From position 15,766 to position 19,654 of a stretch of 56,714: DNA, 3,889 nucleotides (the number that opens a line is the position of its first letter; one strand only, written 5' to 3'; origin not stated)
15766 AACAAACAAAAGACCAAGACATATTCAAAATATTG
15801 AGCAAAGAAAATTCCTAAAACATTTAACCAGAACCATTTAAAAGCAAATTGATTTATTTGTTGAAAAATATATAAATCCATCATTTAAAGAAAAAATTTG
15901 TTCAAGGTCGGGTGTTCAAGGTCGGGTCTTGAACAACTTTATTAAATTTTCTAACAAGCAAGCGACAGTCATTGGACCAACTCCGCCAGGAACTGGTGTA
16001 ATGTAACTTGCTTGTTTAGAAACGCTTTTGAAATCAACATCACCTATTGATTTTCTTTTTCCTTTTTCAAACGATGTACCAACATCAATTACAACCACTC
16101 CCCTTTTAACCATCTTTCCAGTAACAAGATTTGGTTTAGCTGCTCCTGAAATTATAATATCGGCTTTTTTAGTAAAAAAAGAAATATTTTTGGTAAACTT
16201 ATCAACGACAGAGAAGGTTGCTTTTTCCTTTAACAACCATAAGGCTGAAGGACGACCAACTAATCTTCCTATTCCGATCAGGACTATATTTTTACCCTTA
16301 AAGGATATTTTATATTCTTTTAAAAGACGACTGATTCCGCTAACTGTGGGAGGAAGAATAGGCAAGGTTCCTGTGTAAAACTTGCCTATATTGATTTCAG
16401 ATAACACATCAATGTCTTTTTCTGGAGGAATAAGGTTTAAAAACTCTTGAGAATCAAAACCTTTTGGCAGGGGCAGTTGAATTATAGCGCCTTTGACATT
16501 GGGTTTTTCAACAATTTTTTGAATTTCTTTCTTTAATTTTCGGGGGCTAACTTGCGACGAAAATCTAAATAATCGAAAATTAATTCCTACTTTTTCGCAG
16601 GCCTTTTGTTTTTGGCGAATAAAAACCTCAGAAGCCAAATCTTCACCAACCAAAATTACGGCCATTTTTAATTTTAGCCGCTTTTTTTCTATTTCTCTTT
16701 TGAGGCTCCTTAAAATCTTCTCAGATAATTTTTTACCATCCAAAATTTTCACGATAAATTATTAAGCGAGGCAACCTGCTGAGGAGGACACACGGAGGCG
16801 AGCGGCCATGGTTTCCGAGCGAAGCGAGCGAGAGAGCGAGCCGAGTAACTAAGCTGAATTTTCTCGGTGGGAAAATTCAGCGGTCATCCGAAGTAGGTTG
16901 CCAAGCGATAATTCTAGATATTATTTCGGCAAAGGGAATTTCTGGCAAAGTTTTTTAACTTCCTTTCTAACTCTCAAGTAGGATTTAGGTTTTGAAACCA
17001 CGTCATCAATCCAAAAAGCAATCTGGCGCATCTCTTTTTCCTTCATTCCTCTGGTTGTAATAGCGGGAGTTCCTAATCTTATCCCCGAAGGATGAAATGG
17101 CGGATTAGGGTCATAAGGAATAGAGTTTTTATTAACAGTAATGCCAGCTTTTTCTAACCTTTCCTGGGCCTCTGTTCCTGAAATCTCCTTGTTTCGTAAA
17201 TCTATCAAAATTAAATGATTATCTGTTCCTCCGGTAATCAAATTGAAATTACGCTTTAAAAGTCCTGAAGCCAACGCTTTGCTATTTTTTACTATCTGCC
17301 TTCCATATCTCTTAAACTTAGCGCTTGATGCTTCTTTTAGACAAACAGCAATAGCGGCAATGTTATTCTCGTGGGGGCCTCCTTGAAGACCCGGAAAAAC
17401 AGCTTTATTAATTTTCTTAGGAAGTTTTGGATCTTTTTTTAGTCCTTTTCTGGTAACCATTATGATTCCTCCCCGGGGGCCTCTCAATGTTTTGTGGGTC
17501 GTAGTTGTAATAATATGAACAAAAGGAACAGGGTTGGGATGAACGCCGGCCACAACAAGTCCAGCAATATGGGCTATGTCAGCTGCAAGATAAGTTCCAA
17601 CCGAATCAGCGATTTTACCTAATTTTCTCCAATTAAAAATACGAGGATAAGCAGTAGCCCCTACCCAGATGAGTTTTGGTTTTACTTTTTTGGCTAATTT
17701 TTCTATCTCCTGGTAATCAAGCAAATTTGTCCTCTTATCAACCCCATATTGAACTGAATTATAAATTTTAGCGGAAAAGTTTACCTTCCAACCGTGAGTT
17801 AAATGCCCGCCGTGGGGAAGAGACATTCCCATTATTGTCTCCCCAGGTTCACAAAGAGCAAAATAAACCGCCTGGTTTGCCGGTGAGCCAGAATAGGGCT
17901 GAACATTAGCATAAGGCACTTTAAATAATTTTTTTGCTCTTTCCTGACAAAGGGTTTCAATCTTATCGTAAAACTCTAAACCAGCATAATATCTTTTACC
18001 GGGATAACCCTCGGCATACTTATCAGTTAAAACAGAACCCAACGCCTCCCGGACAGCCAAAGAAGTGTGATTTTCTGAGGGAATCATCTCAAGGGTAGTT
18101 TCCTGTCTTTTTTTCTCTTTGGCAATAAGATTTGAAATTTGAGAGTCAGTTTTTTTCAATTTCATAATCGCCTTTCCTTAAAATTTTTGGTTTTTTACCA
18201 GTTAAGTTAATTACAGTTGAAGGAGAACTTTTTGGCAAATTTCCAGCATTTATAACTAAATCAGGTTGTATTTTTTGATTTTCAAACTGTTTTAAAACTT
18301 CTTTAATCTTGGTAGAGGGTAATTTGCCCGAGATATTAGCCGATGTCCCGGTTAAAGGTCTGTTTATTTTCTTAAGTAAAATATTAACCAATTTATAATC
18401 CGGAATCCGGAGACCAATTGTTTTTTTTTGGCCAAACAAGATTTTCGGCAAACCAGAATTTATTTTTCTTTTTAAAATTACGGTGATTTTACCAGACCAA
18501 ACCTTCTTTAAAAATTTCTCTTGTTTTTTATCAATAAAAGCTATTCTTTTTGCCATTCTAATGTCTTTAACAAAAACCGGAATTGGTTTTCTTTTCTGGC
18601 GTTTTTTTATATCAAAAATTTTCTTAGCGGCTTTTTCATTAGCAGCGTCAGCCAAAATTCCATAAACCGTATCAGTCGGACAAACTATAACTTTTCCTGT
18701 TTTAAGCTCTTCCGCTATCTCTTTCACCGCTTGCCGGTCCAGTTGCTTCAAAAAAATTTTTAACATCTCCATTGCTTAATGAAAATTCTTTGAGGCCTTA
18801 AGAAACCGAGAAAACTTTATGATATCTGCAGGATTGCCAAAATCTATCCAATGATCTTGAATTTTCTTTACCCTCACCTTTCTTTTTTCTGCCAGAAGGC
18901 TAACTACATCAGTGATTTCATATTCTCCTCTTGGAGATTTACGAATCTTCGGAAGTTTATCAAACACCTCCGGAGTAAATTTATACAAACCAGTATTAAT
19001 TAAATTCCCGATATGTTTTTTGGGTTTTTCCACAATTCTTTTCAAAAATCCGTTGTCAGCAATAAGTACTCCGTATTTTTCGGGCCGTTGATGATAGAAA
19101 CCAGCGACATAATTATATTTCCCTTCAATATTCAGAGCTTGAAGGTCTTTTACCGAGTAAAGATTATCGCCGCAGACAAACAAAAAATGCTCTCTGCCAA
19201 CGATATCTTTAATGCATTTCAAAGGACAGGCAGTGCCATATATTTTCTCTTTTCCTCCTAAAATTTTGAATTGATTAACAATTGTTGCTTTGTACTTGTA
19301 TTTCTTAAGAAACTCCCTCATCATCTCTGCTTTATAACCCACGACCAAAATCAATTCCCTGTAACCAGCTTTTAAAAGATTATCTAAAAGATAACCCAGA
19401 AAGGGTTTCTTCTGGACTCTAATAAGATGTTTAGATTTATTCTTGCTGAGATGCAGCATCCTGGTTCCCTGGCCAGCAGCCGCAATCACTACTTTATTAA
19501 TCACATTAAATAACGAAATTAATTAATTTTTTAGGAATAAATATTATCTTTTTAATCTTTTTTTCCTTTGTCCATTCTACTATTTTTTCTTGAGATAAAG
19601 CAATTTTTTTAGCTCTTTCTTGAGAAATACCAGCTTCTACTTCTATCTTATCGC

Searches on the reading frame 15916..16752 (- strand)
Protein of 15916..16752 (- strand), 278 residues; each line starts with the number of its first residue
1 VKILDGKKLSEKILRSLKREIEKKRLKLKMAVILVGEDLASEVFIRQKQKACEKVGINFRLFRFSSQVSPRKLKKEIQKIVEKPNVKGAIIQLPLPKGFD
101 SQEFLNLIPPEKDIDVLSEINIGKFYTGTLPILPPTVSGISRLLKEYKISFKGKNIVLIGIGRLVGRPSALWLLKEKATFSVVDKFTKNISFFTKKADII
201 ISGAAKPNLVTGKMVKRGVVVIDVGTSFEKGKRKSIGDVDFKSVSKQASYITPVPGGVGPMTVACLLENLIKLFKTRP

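Call 13: search_protein_families(library=pfam, proteins=[window:15916-16752:-], max_evalue=0.001)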
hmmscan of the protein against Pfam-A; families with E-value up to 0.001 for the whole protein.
window:15916-16752:- (278 aa): 2 families
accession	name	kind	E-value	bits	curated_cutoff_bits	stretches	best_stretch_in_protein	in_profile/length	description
PF02882.25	THF_DHG_CYH_C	-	4.7e-52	176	27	1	119-276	2-158/160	Tetrahydrofolate dehydrogenase/cyclohydrolase, NAD(P)-binding domain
PF00763.28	THF_DHG_CYH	-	2.6e-31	108.7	32.8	1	4-115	1-115/115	Tetrahydrofolate dehydrogenase/cyclohydrolase, catalytic domain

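Call 21: find_related_loci(query=window:15916-16752:-, collection=genome_contigs, flank=10000)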
Query window:15916-16752:- (278 aa) in genome_contigs; peptide patterns used: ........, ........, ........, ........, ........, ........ (x = any residue, [..] = any of these).
431 stretches matched a pattern; 148 encode a relative of the query (tblastn E <= 1e-3); the best 80 are kept; 80 distinct loci.
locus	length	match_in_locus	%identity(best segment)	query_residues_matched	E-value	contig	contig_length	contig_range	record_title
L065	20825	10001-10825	71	1-277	2e-125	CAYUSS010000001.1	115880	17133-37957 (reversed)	MAG TPA_asm: uncultured Candidatus Saccharibacteria bacterium isolate binchicken_co34_299 genome assembly, contig: NODE_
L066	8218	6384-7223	68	1-277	1e-120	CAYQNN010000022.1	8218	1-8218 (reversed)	MAG TPA_asm: uncultured Candidatus Saccharibacteria bacterium isolate SRP214966_co5_352 genome assembly, contig: NODE_91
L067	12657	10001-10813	68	1-273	5e-119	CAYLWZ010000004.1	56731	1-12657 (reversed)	MAG TPA_asm: uncultured Candidatus Saccharibacteria bacterium isolate binchicken_co262_119 genome assembly, contig: NODE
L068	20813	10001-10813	68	1-273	3e-117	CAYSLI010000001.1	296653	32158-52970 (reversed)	MAG TPA_asm: uncultured Candidatus Saccharibacteria bacterium isolate binchicken_co116_198 genome assembly, contig: NODE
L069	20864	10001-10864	64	1-273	1e-113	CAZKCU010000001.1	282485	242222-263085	MAG TPA_asm: uncultured Candidatus Saccharibacteria bacterium isolate binchicken_co89_20 genome assembly, contig: NODE_9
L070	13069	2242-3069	64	1-275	1e-111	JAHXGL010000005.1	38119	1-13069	MAG: Candidatus Nealsonbacteria bacterium isolate Unc1 Unc1_contig_5, whole genome shotgun sequence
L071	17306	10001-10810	64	2-273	8e-110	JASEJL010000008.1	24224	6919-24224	MAG: Patescibacteria group bacterium isolate Yes71-31 NODE_468_length_24224_cov_34.490753, whole genome shotgun sequence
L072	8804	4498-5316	64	1-275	2e-109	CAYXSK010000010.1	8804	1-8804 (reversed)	MAG TPA_asm: uncultured Candidatus Saccharibacteria bacterium isolate binchicken_co387_6 genome assembly, contig: NODE_1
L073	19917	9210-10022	63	1-273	3e-107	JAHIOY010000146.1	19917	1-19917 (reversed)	MAG: Patescibacteria group bacterium isolate KR13_S3.mb.32 KR13_S3.mb.32_k141_605190, whole genome shotgun sequence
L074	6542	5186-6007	63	1-276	7e-107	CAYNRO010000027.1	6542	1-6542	MAG TPA_asm: uncultured Candidatus Saccharibacteria bacterium isolate binchicken_co181_174 genome assembly, contig: NODE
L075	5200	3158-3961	63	1-273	2e-106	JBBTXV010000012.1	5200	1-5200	MAG: Patescibacteria group bacterium isolate H51-bin055_1 H51_bin055_1_000000000012, whole genome shotgun sequence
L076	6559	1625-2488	61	1-277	1e-105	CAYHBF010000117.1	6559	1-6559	MAG TPA_asm: uncultured Candidatus Saccharibacteria bacterium isolate ERP119294_co2_146 genome assembly, contig: k141_37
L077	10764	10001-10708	60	1-271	2e-96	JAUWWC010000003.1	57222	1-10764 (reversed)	MAG: Candidatus Nealsonbacteria bacterium isolate CSMAG_2648 CSMAG_2648_k127_278220_length_57222_cov_41.7298, whole geno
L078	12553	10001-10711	58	1-272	2e-95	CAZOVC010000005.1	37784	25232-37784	MAG TPA_asm: uncultured Candidatus Saccharibacteria bacterium isolate binchicken_co100_437 genome assembly, contig: NODE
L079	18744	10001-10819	65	1-275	7e-111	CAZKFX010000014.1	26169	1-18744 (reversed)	MAG TPA_asm: uncultured Candidatus Saccharibacteria bacterium isolate binchicken_co6_543 genome assembly, contig: NODE_1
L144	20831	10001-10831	41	1-275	4e-57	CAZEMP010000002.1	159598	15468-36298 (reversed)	MAG TPA_asm: uncultured Candidatus Saccharibacteria bacterium isolate SRP178908_co1_101 genome assembly, contig: NODE_32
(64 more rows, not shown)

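Call 44: search_protein_families(library=pfam, proteins=[L144:159-1148:+, L144:1622-2119:+, L144:2659-4455:+, L144:4421-5659:+, L144:5692-7146:+, L144:7148-7921:+, L144:9125-9994:+], max_evalue=0.01)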
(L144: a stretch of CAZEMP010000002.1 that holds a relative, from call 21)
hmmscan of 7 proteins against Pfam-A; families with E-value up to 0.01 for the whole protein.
L144:159-1148:+ (329 aa): 1 family
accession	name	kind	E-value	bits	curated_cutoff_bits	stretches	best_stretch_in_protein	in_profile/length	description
PF00482.28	T2SSF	-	5.9e-52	175.3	25.2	2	1-118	7-125/125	Type II secretion system (T2SS), protein F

L144:1622-2119:+ (165 aa): 1 family
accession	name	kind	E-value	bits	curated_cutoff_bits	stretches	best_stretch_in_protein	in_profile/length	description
PF07963.17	N_methyl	-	0.0048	16.9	21.2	1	11-33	4-26/27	Prokaryotic N-terminal methylation motif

L144:2659-4455:+ (598 aa): 0 families

L144:4421-5659:+ (412 aa): 1 family
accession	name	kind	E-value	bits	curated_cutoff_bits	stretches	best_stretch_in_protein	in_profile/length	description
PF01594.21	AI-2E_transport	-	8.9e-52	176.7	34.3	1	52-400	7-326/327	AI-2E family transporter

L144:5692-7146:+ (484 aa): 4 families
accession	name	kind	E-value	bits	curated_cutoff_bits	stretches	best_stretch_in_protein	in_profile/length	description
PF09334.17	tRNA-synt_1g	-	6.5e-94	315.3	20.1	2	161-371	180-391/391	tRNA synthetases class I (M)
PF00133.28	tRNA-synt_1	-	1.4e-35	123.4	22.7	2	6-223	22-244/414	tRNA synthetases class I (I, L, M and V)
PF01406.26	tRNA-synt_1e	-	4.4e-14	53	27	2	16-127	17-127/301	tRNA synthetases class I (C) catalytic domain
PF01921.24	tRNA-synt_1f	-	0.0016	17.9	27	0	299-337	274-312/360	tRNA synthetases class I (K)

L144:7148-7921:+ (257 aa): 1 family
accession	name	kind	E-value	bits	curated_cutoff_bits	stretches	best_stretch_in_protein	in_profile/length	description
PF01026.27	TatD_DNase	-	3.5e-69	233.4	27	1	6-255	1-253/253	TatD related DNase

L144:9125-9994:+ (289 aa): 3 families
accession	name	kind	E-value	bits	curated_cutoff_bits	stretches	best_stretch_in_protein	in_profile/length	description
PF10672.15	Methyltrans_SAM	-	3e-14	53.4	27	1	71-222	80-223/286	S-adenosylmethionine-dependent methyltransferase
PF03602.21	Cons_hypoth95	-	9.3e-05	22.6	24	1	118-199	41-122/182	Conserved hypothetical protein 95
PF09445.16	Methyltransf_15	-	0.0054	16.8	22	1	122-202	4-83/165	RNA cap guanine-N2 methyltransferase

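Call 47: find_related_loci(query=L144:159-1148:+, collection=genome_contigs, flank=10000)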
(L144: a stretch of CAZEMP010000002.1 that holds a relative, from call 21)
Query L144:159-1148:+ (329 aa) in genome_contigs; peptide patterns used: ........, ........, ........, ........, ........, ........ (x = any residue, [..] = any of these).
600 stretches matched a pattern (row limit reached: there are more); 3 encode a relative of the query (tblastn E <= 1e-3); 3 distinct loci.
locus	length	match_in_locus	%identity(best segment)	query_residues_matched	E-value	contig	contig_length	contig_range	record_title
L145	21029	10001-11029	76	2-329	1e-162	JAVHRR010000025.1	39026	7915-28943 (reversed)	MAG: Candidatus Paceibacterota bacterium isolate WB02no4_35_12 NODE_329_length_39026_cov_7.421467, whole genome shotgun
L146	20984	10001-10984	34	1-326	4e-56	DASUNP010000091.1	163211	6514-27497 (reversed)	MAG TPA_asm: Blastocatellia bacterium isolate SMAG_U1603 k141_1353501, whole genome shotgun sequence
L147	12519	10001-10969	28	2-325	7e-50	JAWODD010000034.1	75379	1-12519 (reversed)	MAG: Bacillota bacterium isolate BLK5-2.bin.114 k191_1832117, whole genome shotgun sequence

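Call 51: find_related_loci(query=A2, collection=genome_contigs, flank=10000)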
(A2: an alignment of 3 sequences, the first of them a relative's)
Query A2 (401 aa) in genome_contigs; peptide patterns used: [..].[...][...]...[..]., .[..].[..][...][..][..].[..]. (x = any residue, [..] = any of these).
600 stretches matched a pattern (row limit reached: there are more); 590 encode a relative of the query (tblastn E <= 1e-3); the best 80 are kept; 80 distinct loci.
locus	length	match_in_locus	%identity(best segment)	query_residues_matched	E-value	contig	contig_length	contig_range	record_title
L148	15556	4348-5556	48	1-401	3e-116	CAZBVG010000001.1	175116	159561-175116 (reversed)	MAG TPA_asm: uncultured Candidatus Saccharibacteria bacterium isolate SRP133034_co1_261 genome assembly, contig: NODE_16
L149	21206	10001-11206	39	2-401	1e-88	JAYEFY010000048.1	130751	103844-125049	MAG: Patescibacteria group bacterium isolate MAG260 MAG260_48, whole genome shotgun sequence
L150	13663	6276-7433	39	17-401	4e-86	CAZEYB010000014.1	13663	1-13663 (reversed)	MAG TPA_asm: uncultured Bdellovibrionales bacterium isolate binchicken_co387_13 genome assembly, contig: NODE_5486_lengt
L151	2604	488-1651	39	19-401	6e-85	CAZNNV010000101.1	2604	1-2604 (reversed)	MAG TPA_asm: uncultured Candidatus Saccharibacteria bacterium isolate SRP050083_co1_313 genome assembly, contig: NODE_30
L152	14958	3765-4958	36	2-401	7e-80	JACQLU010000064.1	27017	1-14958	MAG: Parcubacteria group bacterium isolate NC_groundwater_1211_Ag_S-0.1um_51_31 S_p1_S3_coassembly_k141_1294177, whole g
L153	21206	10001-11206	35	2-397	5e-75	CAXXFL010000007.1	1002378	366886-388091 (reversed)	MAG: bacterium isolate 752fb81a-13fd-4ee9-82f2-ea19cd7f7e31 genome assembly, contig: contig_7, whole genome shotgun sequ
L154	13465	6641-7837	34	2-401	5e-72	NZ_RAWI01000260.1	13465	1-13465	Corallococcus praedator strain CA031B NODE_260_13465_cov_40.3204, whole genome shotgun sequence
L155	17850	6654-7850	34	2-401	4e-71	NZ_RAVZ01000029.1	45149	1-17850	Corallococcus terminator strain CA054A NODE_29_45149_cov_34.4151, whole genome shotgun sequence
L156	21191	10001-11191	34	2-401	7e-70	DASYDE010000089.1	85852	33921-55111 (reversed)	MAG TPA_asm: Kofleriaceae bacterium isolate SMAG_U4951 k141_2263358, whole genome shotgun sequence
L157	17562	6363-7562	32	1-401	7e-70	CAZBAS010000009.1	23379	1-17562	MAG TPA_asm: uncultured Candidatus Saccharibacteria bacterium isolate SRP278252_co1_116 genome assembly, contig: NODE_35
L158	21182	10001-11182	36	3-398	1e-69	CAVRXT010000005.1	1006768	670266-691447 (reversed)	MAG: uncultured Acidobacteriota bacterium isolate MFD06092.bin.1.41 genome assembly, contig: contig_36816, whole genome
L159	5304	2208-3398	35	2-401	3e-69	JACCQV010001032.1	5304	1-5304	MAG: Deltaproteobacteria bacterium isolate MGR_bin5 SD2897-2912_k127_9174970, whole genome shotgun sequence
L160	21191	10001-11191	33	3-401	2e-69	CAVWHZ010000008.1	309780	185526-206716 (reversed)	MAG: uncultured delta proteobacterium isolate MFD01476.bin.2.127 genome assembly, contig: contig_33081, whole genome sho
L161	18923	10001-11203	34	2-401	3e-69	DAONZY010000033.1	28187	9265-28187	MAG TPA_asm: Deltaproteobacteria bacterium isolate AMR_MDS_4084 NODE_2201_length_28187_cov_6.993815, whole genome shotgu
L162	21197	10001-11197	33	2-401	2e-68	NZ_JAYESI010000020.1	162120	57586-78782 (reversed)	Corallococcus sp. RDP092CA NODE_20_length_162120_cov_13.762305, whole genome shotgun sequence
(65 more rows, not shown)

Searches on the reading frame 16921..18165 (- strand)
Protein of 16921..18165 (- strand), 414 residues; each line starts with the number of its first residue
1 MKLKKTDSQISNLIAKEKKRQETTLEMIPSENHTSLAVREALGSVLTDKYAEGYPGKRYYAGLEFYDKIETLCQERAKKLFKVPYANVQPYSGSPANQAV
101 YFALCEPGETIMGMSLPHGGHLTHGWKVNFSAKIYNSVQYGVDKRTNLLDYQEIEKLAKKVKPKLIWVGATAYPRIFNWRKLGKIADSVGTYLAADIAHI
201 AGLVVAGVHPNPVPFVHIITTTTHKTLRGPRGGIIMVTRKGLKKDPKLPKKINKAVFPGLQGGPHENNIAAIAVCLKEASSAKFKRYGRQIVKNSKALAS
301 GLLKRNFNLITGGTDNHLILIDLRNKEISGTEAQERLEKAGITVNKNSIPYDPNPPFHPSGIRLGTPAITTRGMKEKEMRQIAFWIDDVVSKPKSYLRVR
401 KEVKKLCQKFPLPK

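Call 13: search_protein_families(library=pfam, proteins=[window:16921-18165:-], max_evalue=0.001)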
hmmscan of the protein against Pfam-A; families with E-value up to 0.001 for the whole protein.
window:16921-18165:- (414 aa): 1 family
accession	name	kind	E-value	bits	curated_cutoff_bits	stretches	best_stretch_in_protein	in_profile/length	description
PF00464.25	SHMT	-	9.4e-163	541.9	27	1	3-386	1-399/399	Serine hydroxymethyltransferase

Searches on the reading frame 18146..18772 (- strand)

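Call 13: search_protein_families(library=pfam, proteins=[window:18146-18772:-], max_evalue=0.001)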
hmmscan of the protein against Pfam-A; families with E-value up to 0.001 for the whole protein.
window:18146-18772:- (208 aa): 1 family
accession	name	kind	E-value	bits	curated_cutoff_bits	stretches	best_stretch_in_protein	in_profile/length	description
PF01300.24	Sua5_yciO_yrdC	-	4.8e-51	173.2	25.1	1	22-201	2-178/178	Telomere recombination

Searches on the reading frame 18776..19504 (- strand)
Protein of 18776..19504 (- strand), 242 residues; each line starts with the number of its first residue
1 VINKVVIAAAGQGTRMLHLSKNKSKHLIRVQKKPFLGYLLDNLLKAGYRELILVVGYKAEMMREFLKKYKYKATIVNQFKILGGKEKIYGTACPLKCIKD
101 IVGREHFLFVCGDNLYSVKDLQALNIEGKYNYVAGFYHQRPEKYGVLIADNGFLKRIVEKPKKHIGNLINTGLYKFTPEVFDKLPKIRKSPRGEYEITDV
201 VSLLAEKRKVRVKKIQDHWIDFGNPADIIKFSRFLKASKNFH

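Call 13: search_protein_families(library=pfam, proteins=[window:18776-19504:-], max_evalue=0.001)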
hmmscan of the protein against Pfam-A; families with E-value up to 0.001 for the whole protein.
window:18776-19504:- (242 aa): 3 families
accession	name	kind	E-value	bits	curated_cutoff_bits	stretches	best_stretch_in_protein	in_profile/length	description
PF00483.29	NTP_transferase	-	2e-34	119.7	21.2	1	4-236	1-243/245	Nucleotidyl transferase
PF12804.13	NTP_transf_3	-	1.9e-07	31.8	27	1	5-72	1-61/160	MobA-like NTP transferase domain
PF01128.25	IspD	-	0.00093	19.5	27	0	5-67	3-64/221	2-C-methyl-D-erythritol 4-phosphate cytidylyltransferase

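Call 44: search_protein_families(library=pfam, proteins=[window:18776-19504:-], max_evalue=0.01)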
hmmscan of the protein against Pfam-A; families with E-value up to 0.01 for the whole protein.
window:18776-19504:- (242 aa): 3 families
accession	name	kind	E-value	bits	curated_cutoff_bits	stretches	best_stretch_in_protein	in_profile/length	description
PF00483.29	NTP_transferase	-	2e-34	119.7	21.2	1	4-236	1-243/245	Nucleotidyl transferase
PF12804.13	NTP_transf_3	-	1.9e-07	31.8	27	1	5-72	1-61/160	MobA-like NTP transferase domain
PF01128.25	IspD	-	0.00093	19.5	27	1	5-67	3-64/221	2-C-methyl-D-erythritol 4-phosphate cytidylyltransferase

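Call 62: search_protein_families(library=ncbifam, proteins=[window:18776-19504:-], max_evalue=0.001)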
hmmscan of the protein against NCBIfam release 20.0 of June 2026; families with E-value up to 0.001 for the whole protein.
window:18776-19504:- (242 aa): 36 families (the best 25 are shown)
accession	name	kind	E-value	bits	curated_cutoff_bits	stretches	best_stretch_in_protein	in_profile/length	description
TIGR03992.1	Arch_glmU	subfamily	3.8e-53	180.8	292.1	1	4-233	2-225/393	bifunctional sugar-1-phosphate nucleotidylyltransferase/acetyltransferase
NF041173.1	Sug_nt_acttase_Thmprot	equivalog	4.7e-44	150.9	600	1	4-234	2-226/405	bifunctional sugar-1-phosphate nucleotidylyltransferase/acetyltransferase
TIGR01208.1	rmlA_long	equivalog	9.9e-39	133.2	320.25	1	4-235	1-234/353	glucose-1-phosphate thymidylyltransferase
NF041313.1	UDPGP_AglF_Halo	equivalog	2.5e-32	112.2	400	1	4-230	2-229/234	UTP--glucose-1-phosphate uridylyltransferase AglF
TIGR01207.1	rmlA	equivalog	5.9e-23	81.4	360.65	1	5-237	2-238/286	glucose-1-phosphate thymidylyltransferase RfbA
TIGR01099.1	galU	equivalog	1.5e-22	80.5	326.8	2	2-70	1-70/261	UTP--glucose-1-phosphate uridylyltransferase GalU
NF012024.0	PRK15480.1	equivalog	1.9e-20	73.1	588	1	3-236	4-241/292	glucose-1-phosphate thymidylyltransferase RfbA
TIGR01173.1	glmU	equivalog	5e-20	71.8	366.85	1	4-217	2-216/452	bifunctional UDP-N-acetylglucosamine diphosphorylase/glucosamine-1-phosphate N-acetyltransferase GlmU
NF049965.1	GlMnHpPGnyltfHddC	equivalog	1.5e-19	70.5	300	1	4-232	2-218/221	D-glycero-D-manno-heptose 1-phosphate guanosyltransferase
NF010933.0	PRK14353.1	equivalog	2.9e-19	69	505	1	4-214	7-220/453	bifunctional UDP-N-acetylglucosamine diphosphorylase/glucosamine-1-phosphate N-acetyltransferase GlmU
NF010939.0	PRK14359.1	equivalog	1.3e-18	66.8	592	1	4-215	4-210/430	bifunctional UDP-N-acetylglucosamine diphosphorylase/glucosamine-1-phosphate N-acetyltransferase GlmU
NF010934.1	PRK14354.1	equivalog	4.9e-18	64.9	450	1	5-216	2-215/447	bifunctional UDP-N-acetylglucosamine diphosphorylase/glucosamine-1-phosphate N-acetyltransferase GlmU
NF052502.1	man1P_GTase_Rv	exception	5.1e-18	65.1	440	1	5-233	3-228/352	mannose-1-phosphate guanylyltransferase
TIGR02623.1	G1P_cyt_trans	equivalog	9.8e-18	64.5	300.25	2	4-74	2-72/255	glucose-1-phosphate cytidylyltransferase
NF010936.0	PRK14356.1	equivalog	2.7e-15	56.3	666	1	5-234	8-242/456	bifunctional UDP-N-acetylglucosamine diphosphorylase/glucosamine-1-phosphate N-acetyltransferase GlmU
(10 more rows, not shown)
